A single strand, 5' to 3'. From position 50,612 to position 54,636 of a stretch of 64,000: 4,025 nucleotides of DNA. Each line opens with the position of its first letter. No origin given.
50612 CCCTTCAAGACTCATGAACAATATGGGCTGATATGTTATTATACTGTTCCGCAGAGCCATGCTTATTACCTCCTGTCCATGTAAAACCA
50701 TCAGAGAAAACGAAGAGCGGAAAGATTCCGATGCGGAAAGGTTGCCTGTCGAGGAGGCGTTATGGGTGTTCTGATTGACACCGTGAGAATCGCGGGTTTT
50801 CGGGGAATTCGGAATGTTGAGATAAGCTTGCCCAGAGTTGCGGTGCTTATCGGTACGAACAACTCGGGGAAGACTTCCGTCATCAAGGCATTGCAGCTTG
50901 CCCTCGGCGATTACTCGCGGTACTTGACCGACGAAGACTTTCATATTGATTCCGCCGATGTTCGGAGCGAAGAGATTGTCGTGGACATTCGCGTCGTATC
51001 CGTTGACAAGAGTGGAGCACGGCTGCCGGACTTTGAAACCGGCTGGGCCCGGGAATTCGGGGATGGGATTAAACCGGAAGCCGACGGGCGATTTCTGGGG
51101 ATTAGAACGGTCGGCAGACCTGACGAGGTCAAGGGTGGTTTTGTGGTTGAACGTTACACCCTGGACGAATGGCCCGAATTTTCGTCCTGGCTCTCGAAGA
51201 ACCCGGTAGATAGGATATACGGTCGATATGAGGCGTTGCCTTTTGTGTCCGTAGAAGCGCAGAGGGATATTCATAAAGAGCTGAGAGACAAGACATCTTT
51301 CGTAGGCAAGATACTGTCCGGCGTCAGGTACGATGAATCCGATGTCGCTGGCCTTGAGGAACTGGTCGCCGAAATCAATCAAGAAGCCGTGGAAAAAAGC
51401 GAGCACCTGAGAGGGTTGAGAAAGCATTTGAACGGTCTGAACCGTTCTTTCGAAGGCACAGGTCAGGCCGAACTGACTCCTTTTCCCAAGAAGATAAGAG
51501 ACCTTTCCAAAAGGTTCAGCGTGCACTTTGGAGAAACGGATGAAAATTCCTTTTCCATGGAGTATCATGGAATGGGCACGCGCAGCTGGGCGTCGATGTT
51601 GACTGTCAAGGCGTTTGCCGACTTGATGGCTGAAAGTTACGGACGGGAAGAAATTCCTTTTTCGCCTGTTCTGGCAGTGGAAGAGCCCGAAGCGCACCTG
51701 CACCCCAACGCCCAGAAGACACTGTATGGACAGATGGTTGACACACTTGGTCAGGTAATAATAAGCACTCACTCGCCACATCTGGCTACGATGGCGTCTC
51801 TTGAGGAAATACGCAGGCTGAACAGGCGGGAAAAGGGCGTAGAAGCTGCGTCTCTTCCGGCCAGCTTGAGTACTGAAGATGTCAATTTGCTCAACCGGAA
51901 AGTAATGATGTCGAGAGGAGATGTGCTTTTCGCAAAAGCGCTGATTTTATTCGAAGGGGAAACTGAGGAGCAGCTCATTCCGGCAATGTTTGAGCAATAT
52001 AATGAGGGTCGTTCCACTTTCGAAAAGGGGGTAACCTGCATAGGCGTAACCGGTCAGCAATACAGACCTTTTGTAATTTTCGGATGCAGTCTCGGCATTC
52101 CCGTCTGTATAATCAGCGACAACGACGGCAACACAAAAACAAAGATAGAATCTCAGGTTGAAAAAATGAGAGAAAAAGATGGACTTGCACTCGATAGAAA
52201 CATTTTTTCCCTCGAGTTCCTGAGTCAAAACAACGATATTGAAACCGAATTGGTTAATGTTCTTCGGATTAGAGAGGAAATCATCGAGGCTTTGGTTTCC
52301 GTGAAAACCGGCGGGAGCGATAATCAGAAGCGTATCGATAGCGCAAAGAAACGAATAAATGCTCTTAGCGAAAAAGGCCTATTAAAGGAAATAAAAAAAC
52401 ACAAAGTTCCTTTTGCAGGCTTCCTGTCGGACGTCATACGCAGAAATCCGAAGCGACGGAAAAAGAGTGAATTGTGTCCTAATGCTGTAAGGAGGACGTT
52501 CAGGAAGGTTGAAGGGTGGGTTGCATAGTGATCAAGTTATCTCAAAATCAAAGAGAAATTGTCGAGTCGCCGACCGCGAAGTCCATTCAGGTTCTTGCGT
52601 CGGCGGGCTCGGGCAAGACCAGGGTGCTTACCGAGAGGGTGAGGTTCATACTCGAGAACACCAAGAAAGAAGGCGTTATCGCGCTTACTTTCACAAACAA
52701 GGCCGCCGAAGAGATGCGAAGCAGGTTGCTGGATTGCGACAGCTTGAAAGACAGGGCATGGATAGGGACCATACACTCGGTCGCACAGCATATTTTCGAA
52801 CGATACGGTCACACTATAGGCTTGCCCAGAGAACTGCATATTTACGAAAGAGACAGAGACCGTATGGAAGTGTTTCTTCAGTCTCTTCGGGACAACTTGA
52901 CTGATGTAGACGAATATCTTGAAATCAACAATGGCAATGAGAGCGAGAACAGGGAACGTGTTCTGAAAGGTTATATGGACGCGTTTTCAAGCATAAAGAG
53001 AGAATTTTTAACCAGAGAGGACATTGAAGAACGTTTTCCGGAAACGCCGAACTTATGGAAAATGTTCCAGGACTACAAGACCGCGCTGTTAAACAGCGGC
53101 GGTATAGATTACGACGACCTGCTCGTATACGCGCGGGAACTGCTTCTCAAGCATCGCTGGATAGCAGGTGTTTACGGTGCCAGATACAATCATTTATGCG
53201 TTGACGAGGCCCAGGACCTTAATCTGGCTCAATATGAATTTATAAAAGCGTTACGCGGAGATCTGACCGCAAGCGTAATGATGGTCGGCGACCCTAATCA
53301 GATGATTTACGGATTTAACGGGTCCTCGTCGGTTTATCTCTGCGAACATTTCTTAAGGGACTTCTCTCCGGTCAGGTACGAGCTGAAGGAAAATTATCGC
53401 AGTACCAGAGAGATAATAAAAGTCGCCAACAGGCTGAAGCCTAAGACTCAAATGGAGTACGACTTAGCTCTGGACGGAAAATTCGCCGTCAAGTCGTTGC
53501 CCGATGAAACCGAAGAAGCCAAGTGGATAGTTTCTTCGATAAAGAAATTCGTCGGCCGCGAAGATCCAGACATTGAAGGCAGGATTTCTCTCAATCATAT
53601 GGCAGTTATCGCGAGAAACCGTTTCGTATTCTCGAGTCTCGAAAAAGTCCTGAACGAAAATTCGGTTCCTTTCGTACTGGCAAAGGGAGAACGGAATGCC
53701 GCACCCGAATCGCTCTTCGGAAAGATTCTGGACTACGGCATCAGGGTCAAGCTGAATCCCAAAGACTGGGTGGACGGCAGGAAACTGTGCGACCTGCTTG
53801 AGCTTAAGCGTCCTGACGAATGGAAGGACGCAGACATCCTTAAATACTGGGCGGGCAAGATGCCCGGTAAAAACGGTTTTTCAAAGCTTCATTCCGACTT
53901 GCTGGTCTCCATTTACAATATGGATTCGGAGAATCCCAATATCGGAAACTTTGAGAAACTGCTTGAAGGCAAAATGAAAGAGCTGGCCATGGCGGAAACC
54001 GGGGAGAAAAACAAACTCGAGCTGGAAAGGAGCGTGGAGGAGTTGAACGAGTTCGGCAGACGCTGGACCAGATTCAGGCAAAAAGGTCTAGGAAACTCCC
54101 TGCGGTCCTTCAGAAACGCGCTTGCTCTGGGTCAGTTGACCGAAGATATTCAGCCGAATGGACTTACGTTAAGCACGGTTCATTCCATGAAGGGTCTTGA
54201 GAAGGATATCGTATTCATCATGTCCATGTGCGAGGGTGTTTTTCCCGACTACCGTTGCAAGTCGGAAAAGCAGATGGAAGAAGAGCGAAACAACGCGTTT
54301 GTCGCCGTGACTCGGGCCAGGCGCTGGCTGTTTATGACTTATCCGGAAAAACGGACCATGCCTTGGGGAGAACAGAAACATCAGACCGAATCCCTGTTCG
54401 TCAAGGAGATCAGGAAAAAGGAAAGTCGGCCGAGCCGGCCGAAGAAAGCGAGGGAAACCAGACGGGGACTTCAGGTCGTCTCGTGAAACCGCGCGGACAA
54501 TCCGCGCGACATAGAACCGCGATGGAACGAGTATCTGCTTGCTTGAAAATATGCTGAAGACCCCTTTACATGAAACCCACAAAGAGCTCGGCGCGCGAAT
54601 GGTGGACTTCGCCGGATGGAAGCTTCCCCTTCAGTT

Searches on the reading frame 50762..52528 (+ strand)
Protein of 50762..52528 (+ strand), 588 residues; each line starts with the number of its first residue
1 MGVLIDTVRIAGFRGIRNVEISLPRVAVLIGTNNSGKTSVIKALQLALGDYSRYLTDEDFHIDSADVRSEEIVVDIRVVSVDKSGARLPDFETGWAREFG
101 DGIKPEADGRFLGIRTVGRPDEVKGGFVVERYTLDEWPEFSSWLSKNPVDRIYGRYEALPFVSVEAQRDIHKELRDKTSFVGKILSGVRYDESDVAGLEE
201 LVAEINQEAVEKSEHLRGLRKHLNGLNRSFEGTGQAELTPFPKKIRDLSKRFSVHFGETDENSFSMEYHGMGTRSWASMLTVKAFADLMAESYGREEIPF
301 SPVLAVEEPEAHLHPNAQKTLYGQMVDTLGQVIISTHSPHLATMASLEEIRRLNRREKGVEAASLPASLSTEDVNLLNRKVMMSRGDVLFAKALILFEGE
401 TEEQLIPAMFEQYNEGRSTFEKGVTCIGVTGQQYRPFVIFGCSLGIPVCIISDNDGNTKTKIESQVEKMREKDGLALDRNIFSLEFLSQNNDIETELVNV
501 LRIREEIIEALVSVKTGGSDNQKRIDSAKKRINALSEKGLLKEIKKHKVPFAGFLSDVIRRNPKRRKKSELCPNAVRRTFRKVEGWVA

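Call 53: search_protein_families(library=pfam, proteins=[window:50762-52528:+], max_evalue=0.001)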
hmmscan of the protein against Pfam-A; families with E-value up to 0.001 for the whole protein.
window:50762-52528:+ (588 aa): 6 families
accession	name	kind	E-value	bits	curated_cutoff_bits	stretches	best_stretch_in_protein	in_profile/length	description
PF13175.12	AAA_15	-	2.5e-28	100.2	32.1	2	198-342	242-374/374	AAA ATPase domain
PF11398.14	DUF2813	-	3.4e-22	79.8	21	2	5-72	3-72/372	Protein of unknown function (DUF2813)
PF13304.12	AAA_21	-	9.1e-20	72.3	27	1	26-341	1-302/304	AAA domain, putative AbiEii toxin, Type IV TA system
PF20469.4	OLD-like_TOPRIM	-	1.3e-14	54.9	23.2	1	389-455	1-67/67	Overcoming lysogenization defect protein-like, TOPRIM domain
PF13476.12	AAA_23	-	5.8e-09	37.3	27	1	8-86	2-85/201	AAA domain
PF02463.25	SMC_N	-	1.1e-05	25.4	40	1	5-54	2-55/220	RecF/RecN/SMC N terminal domain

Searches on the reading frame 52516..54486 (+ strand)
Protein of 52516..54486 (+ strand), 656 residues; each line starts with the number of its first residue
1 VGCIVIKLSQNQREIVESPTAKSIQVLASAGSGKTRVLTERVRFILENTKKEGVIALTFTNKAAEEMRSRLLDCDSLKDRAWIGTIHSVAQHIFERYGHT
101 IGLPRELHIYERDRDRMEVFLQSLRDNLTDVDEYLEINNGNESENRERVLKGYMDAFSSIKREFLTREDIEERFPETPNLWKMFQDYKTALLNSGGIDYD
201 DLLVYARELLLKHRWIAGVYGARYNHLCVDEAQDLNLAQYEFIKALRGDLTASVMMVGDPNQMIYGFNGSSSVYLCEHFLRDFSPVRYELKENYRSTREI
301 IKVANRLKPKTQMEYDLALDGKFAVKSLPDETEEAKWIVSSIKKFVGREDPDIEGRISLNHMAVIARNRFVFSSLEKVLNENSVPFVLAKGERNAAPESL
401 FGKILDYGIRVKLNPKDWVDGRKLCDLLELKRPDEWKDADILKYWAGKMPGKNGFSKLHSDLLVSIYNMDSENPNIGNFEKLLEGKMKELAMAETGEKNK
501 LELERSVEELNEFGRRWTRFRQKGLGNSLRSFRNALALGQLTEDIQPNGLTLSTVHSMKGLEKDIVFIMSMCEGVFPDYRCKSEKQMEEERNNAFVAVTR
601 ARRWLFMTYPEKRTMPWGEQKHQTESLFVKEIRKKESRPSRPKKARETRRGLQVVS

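Call 53: search_protein_families(library=pfam, proteins=[window:52516-54486:+], max_evalue=0.001)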
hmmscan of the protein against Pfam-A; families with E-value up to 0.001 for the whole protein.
window:52516-54486:+ (656 aa): 6 families
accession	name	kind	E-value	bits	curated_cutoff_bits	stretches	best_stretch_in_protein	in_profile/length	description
PF00580.27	UvrD-helicase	-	8.1e-57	193.4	23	1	8-271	1-259/271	UvrD/REP helicase N-terminal domain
PF13361.12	UvrD_C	-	4.2e-33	115.7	25.6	2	498-610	233-348/350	UvrD-like helicase C-terminal domain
PF13245.12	AAA_19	-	4.8e-22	79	25.1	1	12-267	1-133/134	AAA domain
PF13604.12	AAA_30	-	1.4e-07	31.9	27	1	8-71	2-66/191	AAA domain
PF13538.12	UvrD_C_2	-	1.4e-07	31.7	27.4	1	551-607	3-51/52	UvrD-like helicase C-terminal domain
PF01443.25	Viral_helicase1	-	5.6e-06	26.8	21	0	544-603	171-222/228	Viral superfamily 1 RNA helicase core domain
